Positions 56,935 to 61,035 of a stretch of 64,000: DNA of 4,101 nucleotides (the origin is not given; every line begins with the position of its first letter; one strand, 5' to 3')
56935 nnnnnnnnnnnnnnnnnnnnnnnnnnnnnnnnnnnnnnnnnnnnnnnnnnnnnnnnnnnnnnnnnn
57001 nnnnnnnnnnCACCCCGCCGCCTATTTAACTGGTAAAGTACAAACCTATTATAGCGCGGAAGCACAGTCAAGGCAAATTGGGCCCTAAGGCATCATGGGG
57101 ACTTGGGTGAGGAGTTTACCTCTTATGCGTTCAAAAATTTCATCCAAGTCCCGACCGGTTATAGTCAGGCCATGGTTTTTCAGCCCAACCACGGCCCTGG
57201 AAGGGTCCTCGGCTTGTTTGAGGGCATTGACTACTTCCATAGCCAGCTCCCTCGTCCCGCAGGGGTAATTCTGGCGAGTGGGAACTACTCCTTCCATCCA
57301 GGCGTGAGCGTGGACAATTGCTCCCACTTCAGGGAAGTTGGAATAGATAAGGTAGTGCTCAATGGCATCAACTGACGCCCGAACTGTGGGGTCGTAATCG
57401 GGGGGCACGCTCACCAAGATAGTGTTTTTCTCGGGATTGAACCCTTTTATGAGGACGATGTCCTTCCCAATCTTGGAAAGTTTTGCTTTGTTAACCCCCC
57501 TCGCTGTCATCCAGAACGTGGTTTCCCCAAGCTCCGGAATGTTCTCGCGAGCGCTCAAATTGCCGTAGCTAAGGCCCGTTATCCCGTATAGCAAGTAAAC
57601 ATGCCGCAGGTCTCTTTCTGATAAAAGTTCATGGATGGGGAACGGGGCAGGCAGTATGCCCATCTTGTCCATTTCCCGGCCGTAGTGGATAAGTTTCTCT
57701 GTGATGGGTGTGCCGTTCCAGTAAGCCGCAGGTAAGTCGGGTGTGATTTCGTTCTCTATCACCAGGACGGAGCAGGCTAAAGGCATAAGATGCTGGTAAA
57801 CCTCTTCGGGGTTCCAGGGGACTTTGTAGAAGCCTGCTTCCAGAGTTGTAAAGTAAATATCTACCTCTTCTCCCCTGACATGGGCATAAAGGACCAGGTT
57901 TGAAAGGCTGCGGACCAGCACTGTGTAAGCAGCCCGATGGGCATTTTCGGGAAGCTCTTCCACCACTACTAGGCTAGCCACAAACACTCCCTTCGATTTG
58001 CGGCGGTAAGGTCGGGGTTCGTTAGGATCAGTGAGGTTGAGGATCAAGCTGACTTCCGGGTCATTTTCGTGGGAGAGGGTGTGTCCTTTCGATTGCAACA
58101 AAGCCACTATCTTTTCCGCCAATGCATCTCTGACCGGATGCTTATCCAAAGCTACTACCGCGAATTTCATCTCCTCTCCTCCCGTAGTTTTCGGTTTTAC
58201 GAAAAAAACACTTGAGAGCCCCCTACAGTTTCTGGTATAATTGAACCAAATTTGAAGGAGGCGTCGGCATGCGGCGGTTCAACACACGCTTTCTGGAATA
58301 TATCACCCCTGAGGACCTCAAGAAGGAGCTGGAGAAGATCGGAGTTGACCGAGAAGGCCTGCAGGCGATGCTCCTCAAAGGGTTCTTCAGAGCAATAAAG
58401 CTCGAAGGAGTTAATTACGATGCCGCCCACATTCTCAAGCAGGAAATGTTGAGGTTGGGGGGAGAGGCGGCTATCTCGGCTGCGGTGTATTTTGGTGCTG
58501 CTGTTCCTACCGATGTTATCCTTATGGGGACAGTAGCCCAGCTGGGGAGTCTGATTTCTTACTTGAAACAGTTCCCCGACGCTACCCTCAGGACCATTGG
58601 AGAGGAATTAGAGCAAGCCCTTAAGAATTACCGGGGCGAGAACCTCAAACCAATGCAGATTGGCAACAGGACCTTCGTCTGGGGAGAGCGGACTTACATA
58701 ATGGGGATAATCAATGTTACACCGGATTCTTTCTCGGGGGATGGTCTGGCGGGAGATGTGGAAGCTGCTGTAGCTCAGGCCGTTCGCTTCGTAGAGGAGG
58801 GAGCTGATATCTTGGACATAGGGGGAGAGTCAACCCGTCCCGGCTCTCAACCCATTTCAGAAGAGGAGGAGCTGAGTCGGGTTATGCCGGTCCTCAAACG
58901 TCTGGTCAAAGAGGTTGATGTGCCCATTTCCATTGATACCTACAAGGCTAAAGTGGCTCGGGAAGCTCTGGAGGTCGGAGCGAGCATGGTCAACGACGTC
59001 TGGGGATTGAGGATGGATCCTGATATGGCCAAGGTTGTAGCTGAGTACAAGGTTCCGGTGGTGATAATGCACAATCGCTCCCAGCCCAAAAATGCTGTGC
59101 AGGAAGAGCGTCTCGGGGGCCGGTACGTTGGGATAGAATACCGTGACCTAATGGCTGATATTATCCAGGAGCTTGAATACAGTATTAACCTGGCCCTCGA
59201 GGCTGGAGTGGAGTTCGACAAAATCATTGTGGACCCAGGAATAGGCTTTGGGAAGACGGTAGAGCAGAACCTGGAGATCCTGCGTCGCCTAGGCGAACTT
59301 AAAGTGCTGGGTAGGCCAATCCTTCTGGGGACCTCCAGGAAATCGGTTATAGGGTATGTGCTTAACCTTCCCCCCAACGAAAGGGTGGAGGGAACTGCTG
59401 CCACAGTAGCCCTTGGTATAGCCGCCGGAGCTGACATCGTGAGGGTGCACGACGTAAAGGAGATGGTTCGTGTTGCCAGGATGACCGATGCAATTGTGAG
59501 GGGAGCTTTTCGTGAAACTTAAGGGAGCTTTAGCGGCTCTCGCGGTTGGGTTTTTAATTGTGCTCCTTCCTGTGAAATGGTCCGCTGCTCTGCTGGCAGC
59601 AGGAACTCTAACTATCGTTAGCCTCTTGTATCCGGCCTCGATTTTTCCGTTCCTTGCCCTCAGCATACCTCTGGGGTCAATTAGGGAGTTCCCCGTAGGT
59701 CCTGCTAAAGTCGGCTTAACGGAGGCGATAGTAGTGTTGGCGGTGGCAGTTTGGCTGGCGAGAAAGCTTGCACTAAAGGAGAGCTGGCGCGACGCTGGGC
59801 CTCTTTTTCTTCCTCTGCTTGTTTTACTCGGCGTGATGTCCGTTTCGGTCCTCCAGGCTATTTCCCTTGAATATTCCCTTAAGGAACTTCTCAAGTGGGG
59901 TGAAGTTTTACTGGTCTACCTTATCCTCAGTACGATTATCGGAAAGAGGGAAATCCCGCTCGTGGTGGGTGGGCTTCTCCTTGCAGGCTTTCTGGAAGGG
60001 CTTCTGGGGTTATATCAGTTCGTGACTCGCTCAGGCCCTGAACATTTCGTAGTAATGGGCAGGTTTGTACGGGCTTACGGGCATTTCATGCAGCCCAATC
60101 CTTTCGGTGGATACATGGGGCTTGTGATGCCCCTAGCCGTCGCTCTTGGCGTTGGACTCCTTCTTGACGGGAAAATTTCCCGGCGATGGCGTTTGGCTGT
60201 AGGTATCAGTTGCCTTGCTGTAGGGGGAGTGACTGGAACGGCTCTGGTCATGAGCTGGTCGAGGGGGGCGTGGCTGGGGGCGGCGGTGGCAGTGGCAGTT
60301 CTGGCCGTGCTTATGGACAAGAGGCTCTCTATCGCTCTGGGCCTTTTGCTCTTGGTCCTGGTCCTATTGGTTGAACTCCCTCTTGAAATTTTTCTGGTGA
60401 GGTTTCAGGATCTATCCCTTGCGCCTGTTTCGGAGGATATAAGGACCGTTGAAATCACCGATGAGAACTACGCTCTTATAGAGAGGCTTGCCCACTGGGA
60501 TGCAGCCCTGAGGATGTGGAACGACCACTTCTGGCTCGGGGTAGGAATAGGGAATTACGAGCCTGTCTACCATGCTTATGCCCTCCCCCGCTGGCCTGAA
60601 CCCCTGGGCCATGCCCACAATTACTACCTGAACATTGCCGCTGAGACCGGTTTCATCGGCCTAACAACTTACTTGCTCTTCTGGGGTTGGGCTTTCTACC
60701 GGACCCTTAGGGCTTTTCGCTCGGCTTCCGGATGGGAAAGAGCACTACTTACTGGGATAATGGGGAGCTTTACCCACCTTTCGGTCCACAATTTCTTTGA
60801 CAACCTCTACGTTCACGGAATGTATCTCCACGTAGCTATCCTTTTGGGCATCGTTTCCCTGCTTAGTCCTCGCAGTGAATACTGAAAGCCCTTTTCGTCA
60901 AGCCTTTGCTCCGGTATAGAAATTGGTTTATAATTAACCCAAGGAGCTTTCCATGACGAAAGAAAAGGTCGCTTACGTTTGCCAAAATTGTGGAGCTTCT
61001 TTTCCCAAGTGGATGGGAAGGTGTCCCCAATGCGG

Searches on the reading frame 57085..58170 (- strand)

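Call 59: search_protein_families(library=pfam, proteins=[window:57085-58170:-], max_evalue=0.1)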
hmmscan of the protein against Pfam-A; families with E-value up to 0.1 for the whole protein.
window:57085-58170:- (361 aa): 1 family
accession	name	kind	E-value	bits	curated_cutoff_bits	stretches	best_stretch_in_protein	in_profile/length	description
PF00596.27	Aldolase_II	-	3.8e-17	63.2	22.2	2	194-290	12-92/183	Class II Aldolase and Adducin N-terminal domain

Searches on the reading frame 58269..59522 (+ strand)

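Call 59: search_protein_families(library=pfam, proteins=[window:58269-59522:+], max_evalue=0.1)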
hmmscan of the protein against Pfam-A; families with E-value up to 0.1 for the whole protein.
window:58269-59522:+ (417 aa): 2 families
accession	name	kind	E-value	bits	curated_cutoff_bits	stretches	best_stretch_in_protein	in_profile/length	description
PF00809.28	Pterin_bind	-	8.1e-85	284.8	25.5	1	145-394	1-244/244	Pterin binding enzyme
PF13714.12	PEP_mutase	-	0.0056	16.7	31.5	0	232-274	165-206/240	Phosphoenolpyruvate phosphomutase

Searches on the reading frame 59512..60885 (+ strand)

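Call 59: search_protein_families(library=pfam, proteins=[window:59512-60885:+], max_evalue=0.1)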
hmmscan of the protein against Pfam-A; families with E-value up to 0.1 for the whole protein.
window:59512-60885:+ (457 aa): 1 family
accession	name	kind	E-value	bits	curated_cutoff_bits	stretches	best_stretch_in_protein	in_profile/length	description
PF04932.20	Wzy_C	-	1.1e-23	84.1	31.7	1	241-387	6-148/149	O-Antigen ligase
